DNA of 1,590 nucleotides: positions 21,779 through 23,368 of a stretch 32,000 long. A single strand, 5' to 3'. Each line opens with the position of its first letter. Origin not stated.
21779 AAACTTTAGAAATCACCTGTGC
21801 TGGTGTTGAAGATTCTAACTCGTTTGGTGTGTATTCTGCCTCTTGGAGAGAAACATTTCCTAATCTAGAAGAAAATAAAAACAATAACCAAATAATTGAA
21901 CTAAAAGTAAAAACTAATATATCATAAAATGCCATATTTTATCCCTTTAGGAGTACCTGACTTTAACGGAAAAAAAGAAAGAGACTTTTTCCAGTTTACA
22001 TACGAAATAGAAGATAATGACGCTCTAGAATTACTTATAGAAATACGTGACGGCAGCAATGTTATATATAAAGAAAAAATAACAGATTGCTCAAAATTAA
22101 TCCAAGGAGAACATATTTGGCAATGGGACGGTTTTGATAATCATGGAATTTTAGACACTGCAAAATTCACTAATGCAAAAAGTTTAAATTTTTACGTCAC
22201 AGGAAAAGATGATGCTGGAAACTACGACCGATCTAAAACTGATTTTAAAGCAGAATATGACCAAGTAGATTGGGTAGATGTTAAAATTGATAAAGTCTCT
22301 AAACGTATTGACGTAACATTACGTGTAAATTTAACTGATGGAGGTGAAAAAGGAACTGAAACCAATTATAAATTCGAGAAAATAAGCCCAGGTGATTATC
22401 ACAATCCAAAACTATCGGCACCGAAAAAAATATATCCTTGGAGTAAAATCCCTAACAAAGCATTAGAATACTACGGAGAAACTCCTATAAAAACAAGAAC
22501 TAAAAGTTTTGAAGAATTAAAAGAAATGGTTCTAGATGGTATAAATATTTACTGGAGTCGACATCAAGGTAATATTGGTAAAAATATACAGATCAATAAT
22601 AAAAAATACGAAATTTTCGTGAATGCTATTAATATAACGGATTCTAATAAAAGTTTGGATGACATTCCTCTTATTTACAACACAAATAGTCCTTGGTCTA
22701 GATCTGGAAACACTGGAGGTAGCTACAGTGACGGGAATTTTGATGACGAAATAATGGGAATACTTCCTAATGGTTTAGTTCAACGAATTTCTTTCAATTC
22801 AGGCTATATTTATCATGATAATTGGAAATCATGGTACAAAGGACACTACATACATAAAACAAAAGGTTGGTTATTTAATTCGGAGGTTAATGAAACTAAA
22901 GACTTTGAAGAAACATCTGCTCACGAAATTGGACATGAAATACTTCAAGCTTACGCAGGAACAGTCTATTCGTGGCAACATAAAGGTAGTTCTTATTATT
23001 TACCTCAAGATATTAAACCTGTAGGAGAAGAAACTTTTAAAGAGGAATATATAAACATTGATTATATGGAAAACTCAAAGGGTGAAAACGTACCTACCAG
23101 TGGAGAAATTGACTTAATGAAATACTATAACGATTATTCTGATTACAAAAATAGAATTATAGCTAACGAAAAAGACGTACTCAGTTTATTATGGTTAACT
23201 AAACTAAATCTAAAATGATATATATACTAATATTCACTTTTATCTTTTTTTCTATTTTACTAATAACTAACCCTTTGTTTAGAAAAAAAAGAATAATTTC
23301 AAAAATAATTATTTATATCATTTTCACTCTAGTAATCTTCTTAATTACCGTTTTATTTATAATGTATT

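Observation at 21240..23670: Stand-alone Hcp(TssD)-like / HExxH effector / membrane-protein operon: candidate uncharacterised T6SS-iii cargo module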

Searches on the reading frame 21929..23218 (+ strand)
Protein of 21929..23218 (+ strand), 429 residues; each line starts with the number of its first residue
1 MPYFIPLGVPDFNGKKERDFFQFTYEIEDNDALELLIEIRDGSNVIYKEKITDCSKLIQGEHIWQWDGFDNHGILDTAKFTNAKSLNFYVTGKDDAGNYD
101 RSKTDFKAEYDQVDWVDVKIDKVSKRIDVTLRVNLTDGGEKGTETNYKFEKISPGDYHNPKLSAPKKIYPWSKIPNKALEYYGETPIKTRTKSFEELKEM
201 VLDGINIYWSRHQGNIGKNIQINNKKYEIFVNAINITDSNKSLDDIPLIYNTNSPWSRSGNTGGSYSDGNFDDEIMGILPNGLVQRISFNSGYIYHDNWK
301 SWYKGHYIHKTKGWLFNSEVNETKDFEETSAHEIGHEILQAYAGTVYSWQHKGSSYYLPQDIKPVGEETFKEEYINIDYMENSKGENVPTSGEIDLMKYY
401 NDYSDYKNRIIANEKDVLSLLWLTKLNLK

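Call 4: search_protein_families(library=pfam, proteins=[window:21929-23218:+], max_evalue=1)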
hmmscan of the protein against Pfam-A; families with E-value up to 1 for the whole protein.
window:21929-23218:+ (429 aa): 0 families

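Call 7: search_protein_families(library=ncbifam, proteins=[window:21929-23218:+], max_evalue=1)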
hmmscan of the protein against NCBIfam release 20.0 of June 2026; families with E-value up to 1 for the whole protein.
window:21929-23218:+ (429 aa): 1 family
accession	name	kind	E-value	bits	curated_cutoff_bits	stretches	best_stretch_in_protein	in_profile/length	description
NF009452.0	PRK12812.1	equivalog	0.31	10.2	258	1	25-75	144-194/289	flagellar basal body rod modification protein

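Call 8: search_solved_structures(query=window:21929-23218:+, max_evalue=10, show_alignments=2)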
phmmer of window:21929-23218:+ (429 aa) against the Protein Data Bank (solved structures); distinct sequences matched with E-value up to 10: 1.
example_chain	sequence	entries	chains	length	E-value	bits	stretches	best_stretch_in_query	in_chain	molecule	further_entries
3c9g_A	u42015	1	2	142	0.33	13.3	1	150-258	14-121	UPF0200/UPF0201 protein AF_1395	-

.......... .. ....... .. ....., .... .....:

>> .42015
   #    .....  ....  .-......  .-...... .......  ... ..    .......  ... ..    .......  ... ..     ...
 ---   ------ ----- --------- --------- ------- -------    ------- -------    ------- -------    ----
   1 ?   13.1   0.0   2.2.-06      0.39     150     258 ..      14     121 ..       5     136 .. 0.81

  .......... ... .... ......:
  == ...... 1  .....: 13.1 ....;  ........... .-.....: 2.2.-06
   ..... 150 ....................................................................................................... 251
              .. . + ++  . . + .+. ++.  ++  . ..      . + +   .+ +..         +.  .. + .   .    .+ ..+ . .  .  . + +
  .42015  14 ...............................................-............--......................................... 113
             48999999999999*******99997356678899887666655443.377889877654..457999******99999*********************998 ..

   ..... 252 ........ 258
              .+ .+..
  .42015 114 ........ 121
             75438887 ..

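Call 10: find_homologous_proteins(query=window:21929-23218:+, max_evalue=0.001)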
Query window:21929-23218:+ (429 aa): 579 proteins with E <= 0.001 among 3276 candidates; the best 120 are listed.
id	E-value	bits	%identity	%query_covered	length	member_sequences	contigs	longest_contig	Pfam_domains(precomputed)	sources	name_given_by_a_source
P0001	6.8e-294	993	100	100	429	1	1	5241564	-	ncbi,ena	-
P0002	9.3e-195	666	67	100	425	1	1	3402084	-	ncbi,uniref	ncbi:hypothetical protein [Tenacibaculum sp. Ill]|uniref:hypothetical protein n=1 Tax=Tenacibaculum 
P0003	1.8e-191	655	68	100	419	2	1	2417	-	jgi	-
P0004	6.3e-186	637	65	100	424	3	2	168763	-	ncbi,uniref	ncbi:hypothetical protein [Tenacibaculum ascidiaceicola]|uniref:hypothetical protein n=1 Tax=Tenacib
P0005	2.4e-180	619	65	100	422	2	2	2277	-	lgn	-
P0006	8.9e-178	610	65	100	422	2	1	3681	-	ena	-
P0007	3.4e-175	602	63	100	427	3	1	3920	-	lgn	-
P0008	1.5e-174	600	63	100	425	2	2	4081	-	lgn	-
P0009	1.7e-171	589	66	100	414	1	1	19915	-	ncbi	-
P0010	1.3e-151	524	59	100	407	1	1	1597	-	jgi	-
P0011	1.1e-148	514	56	100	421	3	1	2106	-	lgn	-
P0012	4.4e-148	512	58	99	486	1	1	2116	-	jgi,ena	jgi:hypothetical protein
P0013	7.6e-143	495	55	100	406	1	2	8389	-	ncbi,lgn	-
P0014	8.1e-143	495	55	100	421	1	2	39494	-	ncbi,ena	-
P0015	2.3e-138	480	53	100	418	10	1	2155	-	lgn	-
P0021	1.3e-120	422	52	99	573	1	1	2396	PF17642.7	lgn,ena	-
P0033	1.1e-107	379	48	99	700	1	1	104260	PF17642.7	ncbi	-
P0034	1.1e-107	379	48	100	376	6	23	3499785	-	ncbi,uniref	ncbi:hypothetical protein R5N98_05975 [Tenacibaculum maritimum]|uniref:hypothetical protein n=1 Tax=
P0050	3.6e-98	348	44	99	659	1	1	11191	PF14107.12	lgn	-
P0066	1.3e-91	326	40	99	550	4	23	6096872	-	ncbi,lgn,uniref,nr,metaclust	ncbi:hypothetical protein [Flavobacterium johnsoniae]|uniref:Uncharacterized protein n=1 Tax=Flavoba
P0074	3.6e-89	318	41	99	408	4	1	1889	PF13860.13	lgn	-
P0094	1.5e-78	283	41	99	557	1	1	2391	PF17642.7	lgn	-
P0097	3.5e-76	275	41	99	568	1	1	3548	PF17642.7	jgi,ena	-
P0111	8.0e-73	264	38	99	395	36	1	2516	PF13860.13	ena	-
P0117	6.1e-69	251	41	99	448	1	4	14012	PF13860.13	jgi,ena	jgi:hypothetical protein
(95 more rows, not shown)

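Call 13: find_encoding_contigs(protein=window:21929-23218:+, flank=10000, max_places=3)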
Protein window:21929-23218:+ (429 aa): no gene with exactly this product is on record in the collection.

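Call 29: find_encoding_contigs(protein=P0002, flank=10000, max_places=2)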
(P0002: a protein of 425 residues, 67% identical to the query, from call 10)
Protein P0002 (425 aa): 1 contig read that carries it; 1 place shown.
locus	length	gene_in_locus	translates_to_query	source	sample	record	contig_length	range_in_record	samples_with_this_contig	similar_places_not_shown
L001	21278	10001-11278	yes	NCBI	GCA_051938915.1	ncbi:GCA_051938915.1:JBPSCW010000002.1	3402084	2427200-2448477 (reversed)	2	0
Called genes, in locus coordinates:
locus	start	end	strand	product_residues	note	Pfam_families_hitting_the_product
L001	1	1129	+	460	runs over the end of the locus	PF00330:Aconitase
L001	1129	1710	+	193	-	PF00694:Aconitase_C, PF27512:LeuD (weak)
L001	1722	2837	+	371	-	PF00180:Iso_dh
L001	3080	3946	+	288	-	PF12388:Peptidase_M57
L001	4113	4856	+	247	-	-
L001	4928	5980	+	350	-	PF06580:His_kinase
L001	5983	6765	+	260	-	PF00072:Response_reg, PF04397:LytTR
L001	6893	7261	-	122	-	PF12893:Lumazine_bd_2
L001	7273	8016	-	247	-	PF00106:adh_short, PF08659:KR, PF23441:SDR (weak), PF13561:adh_short_C2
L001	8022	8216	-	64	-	PF01361:Tautomerase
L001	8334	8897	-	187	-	PF00027:cNMP_binding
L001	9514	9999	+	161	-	PF17642:TssD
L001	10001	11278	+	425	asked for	-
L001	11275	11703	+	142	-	-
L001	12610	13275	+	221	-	-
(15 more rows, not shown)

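Call 30: find_encoding_contigs(protein=P0066, flank=10000, max_places=2)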
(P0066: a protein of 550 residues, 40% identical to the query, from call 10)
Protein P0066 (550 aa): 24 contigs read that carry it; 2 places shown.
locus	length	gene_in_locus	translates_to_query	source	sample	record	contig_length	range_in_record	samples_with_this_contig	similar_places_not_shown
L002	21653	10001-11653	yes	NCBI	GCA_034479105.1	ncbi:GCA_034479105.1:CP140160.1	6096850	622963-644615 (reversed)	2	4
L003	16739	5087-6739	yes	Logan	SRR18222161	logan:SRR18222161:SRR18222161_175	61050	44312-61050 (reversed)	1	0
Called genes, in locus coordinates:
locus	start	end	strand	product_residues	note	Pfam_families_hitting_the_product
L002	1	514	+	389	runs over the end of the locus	-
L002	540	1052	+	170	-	PF17561:TssO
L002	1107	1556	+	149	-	-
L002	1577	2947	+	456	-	PF17541:TssC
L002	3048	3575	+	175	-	-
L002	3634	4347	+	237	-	-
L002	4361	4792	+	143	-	PF04965:GPW_gp25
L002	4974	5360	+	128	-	PF17642:TssD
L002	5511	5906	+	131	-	PF17642:TssD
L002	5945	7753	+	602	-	PF05954:Phage_GPD, PF04717:Phage_base_V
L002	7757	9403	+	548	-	PF11692:DUF3289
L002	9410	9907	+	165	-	-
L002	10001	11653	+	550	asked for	-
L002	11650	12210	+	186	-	-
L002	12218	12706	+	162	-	-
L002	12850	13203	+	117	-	PF13715:CarbopepD_reg_2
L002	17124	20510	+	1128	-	PF07660:STN (weak), PF16344:FecR_C (weak), PF13620:CarboxypepD_reg (weak), PF13715:CarbopepD_reg_2, PF07715:Plug, PF00593:TonB_dep_Rec_b-barrel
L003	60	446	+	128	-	PF17642:TssD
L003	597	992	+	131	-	PF17642:TssD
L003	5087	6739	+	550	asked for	-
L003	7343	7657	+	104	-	PF13715:CarbopepD_reg_2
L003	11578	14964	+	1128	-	PF07660:STN (weak), PF16344:FecR_C (weak), PF13620:CarboxypepD_reg (weak), PF13715:CarbopepD_reg_2, PF07715:Plug, PF00593:TonB_dep_Rec_b-barrel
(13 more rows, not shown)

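Call 32: predict_structure(alignment_id=A1)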
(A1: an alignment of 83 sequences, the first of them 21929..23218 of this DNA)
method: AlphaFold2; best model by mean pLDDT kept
length: 429 residues; sequences in the alignment: 83
mean_pLDDT: 91.0   pTM: 0.88
mean pLDDT of the five models: 91.0, 90.4, 90.2, 89.8, 89.5
residues with pLDDT >= 90: 356; 70-90: 34; 50-70: 36; < 50: 3
segments of 3 or more residues with pLDDT < 50: 280-282
pLDDT, mean of each block of 10 residues (from residue 1): 88 93 93 96 97 95 96 97 97 94 96 96 98 95 84 57 76 96 96 98 98 96 97 95 92 93 58 55 77 96 93 96 96 95 92 92 92 92 93 95 86 97 96
secondary structure, 60 per line:
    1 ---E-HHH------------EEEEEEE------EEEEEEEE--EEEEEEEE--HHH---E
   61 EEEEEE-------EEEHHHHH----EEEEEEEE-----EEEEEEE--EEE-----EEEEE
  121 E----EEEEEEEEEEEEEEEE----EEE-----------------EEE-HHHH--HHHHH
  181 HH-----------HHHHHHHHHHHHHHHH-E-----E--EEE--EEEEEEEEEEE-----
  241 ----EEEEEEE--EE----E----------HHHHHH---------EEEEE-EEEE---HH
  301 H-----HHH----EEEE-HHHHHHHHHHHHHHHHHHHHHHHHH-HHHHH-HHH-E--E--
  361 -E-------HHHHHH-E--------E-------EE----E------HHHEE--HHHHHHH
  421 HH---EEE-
elements in order: E21-27 E34-41 E44-51 E60-66 E74-76 H77-81 E86-93 E99-105 E108-110 E116-121 E126-141 E146-148 E166-168 H170-173 H176-182 H194-209 E220-222 E225-235 E245-251 H271-276 E286-290 E292-295 E314-317 H319-343 H345-349 H370-375 H414-422 E426-428

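Call 35: fold_search(model_id=the predicted structure, library=pdb)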
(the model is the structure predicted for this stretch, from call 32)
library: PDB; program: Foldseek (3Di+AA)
matches with E <= 10: 1060; with E <= 0.001: 0
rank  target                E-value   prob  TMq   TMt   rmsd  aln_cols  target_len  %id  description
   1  5ykf_A                4.2e-03  0.96  0.14  0.17   9.3       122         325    9  Structure of pancreatic ATP-sensitive potassium channel bound with glibenclamide and ATPgammaS (3D class1 at 4.33A) (released 2018-04-18)
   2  9npf_C                9.6e-03  0.89  0.13  0.08  11.4       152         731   13  Crystal structure of the inactive conformation of a glycoside hydrolase (CapGH2b) from the GH2 family in the space gro (released 2025-11-12)
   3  6jz5_A                1.2e-02  0.80  0.13  0.10  10.5       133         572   14  b-glucuronidase from Ruminococcus gnavus in complex with D-glucuronic acid (released 2020-06-10)
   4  9npf_D                1.5e-02  0.80  0.13  0.08  11.1       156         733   13  Crystal structure of the inactive conformation of a glycoside hydrolase (CapGH2b) from the GH2 family in the space gro (released 2025-11-12)
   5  2ox5_D                1.5e-02  0.98  0.13  0.42  14.4       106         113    7  The SoxYZ complex of Paracoccus pantotrophus (released 2007-05-22)
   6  2oxh_F                1.6e-02  1.00  0.14  0.46   6.9       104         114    5  The SOXYZ Complex of Paracoccus Pantotrophus (released 2007-05-22)
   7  9npl_F                1.6e-02  0.91  0.14  0.09   9.4       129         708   14  Crystal structure of the inactive conformation of a glycoside hydrolase (CapGH2b - E553Q Mutant) from the GH2 family i (released 2025-11-12)
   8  2oxg_F                1.7e-02  0.99  0.13  0.42  10.6       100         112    9  The SoxYZ Complex of Paracoccus pantotrophus (released 2007-05-22)
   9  9npf_B                1.7e-02  0.75  0.12  0.08   9.5       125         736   18  Crystal structure of the inactive conformation of a glycoside hydrolase (CapGH2b) from the GH2 family in the space gro (released 2025-11-12)
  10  9npl_C                1.7e-02  0.54  0.12  0.08  10.3       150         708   15  Crystal structure of the inactive conformation of a glycoside hydrolase (CapGH2b - E553Q Mutant) from the GH2 family i (released 2025-11-12)
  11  2ox5_F                2.0e-02  0.99  0.14  0.46   7.0       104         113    5  The SoxYZ complex of Paracoccus pantotrophus (released 2007-05-22)
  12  2oxg_D                2.0e-02  0.98  0.13  0.41  11.1       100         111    8  The SoxYZ Complex of Paracoccus pantotrophus (released 2007-05-22)
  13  6jz6_A                2.0e-02  0.87  0.13  0.10  10.2       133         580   13  b-glucuronidase from Ruminococcus gnavus in complex with C6-substituted uronic isofagomine (released 2020-06-10)
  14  8eok_G                2.0e-02  0.44  0.12  0.09  14.4       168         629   12  Structure of the C3bB proconvertase in complex with lufaxin and factor Xa (released 2023-08-30)
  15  2oxh_B                2.1e-02  0.99  0.14  0.45   6.9       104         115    5  The SOXYZ Complex of Paracoccus Pantotrophus (released 2007-05-22)
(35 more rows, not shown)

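Call 36: search_solved_structures(query=A1, max_evalue=10, show_alignments=3)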
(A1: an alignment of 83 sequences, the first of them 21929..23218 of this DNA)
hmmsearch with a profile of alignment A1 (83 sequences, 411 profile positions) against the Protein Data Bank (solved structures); distinct sequences matched with E-value up to 10: 3.
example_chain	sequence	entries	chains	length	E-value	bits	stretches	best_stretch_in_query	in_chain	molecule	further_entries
7t5t_A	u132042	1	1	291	0.52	12.3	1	293-338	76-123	CapP toxin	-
3pt8_B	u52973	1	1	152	0.63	12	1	198-270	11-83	Hemoglobin III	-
3pt7_B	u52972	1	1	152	0.63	12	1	198-270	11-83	Hemoglobin III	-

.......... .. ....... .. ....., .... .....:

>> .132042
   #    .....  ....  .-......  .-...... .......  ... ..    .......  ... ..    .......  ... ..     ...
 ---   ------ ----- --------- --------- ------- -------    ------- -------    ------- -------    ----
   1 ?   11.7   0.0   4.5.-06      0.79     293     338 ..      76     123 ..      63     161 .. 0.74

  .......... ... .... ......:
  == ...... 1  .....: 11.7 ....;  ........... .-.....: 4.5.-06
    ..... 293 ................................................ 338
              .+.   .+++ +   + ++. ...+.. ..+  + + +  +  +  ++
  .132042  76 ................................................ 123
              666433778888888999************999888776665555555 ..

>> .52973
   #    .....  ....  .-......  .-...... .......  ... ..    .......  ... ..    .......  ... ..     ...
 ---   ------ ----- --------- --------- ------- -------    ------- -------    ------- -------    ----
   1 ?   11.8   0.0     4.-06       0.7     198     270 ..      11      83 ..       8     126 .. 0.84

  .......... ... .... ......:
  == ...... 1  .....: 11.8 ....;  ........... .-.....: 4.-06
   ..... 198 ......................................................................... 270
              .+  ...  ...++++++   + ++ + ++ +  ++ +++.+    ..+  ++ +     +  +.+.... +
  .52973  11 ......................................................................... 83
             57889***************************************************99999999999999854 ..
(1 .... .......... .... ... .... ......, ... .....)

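Call 37: search_protein_families(library=pfam, alignment_id=A1, max_evalue=0.1)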
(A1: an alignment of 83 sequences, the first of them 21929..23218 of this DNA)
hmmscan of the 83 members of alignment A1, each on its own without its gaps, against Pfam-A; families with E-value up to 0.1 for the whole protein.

A. member 1, window:21929-23218:+ (429 aa): 0 families

B. families by the number of members that match (of 83 scanned): 20 families
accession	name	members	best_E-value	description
PF13860.13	FlgD_ig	35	1.1e-06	FlgD Ig-like domain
PF14107.11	DUF4280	5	1.4e-15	Domain of unknown function (DUF4280)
PF06114.19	Peptidase_M78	5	0.016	IrrE N-terminal-like domain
PF17642.6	TssD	4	4.1e-18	Hemolysin coregulated protein Hcp (TssD)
PF07748.19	Glyco_hydro_38C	4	0.011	Glycosyl hydrolases family 38 C-terminal domain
PF00413.30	Peptidase_M10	2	0.012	Matrixin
PF22433.2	MtxA_IG-like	2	0.018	Magnetotaxis protein MtxA, Immunoglobulin-like domain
PF07537.17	CamS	1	0.0066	CamS sex pheromone cAM373 precursor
PF18526.6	DB_JBP1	1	0.0071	Thymine dioxygenase JBP1 DNA-binding domain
PF20602.3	pAdhesive_8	1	0.019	Putative adhesive domain (group 8)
PF22055.1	MvaT_DBD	1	0.03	Bacterial xenogeneic silencer MvaT, C-terminal domain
PF13333.12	rve_2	1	0.03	Integrase core domain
PF05600.17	CDK5RAP3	1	0.035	CDK5 regulatory subunit-associated protein 3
PF12866.13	DUF3823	1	0.042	Protein of unknown function (DUF3823) N-terminal domain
PF20694.2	TRADD-like_N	1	0.044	TRADD-like N-terminal domain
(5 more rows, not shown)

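Call 40: find_encoding_contigs(protein=P0034, flank=10000, max_places=3)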
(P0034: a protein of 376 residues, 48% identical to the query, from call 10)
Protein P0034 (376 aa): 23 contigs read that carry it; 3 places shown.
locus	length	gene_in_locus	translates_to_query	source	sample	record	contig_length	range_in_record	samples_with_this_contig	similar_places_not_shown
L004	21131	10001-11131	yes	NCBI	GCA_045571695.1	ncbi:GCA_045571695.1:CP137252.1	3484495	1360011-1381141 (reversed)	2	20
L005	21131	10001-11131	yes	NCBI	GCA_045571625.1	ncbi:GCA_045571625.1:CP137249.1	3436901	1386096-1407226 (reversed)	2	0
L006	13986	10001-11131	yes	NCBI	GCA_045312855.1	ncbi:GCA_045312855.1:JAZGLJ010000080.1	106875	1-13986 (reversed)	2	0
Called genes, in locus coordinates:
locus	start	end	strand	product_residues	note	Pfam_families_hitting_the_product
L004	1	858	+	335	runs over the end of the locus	PF05544:Pro_racemase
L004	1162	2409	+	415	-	PF00070:Pyr_redox (faint), PF00890:FAD_binding_2 (weak), PF01134:GIDA (faint), PF01266:DAO, PF01494:FAD_binding_3 (faint), PF13450:NAD_binding_8, PF13738:Pyr_redox_3 (weak), PF07992:Pyr_redox_2 (weak), +4 more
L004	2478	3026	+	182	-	PF01812:5-FTHF_cyc-lig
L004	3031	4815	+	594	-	PF01321:Creatinase_N, PF16189:Creatinase_N_2, PF00557:Peptidase_M24, PF16188:Peptidase_M24_C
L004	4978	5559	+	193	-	-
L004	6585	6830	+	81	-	PF01844:HNH (weak)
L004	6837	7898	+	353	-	PF26305:CD_NTase_C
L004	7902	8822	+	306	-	PF10137:CAP12-PCTIR_TIR, PF20300:prok_STING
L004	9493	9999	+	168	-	PF17642:TssD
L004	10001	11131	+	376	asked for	-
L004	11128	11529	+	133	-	-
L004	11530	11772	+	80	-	-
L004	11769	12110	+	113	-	-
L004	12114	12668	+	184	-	-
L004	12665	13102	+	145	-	-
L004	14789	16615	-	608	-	PF17642:TssD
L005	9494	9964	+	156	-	PF17642:TssD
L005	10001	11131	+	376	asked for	-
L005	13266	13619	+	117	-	PF13715:CarbopepD_reg_2 (weak)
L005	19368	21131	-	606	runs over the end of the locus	PF17642:TssD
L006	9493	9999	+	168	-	PF17642:TssD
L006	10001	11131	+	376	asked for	-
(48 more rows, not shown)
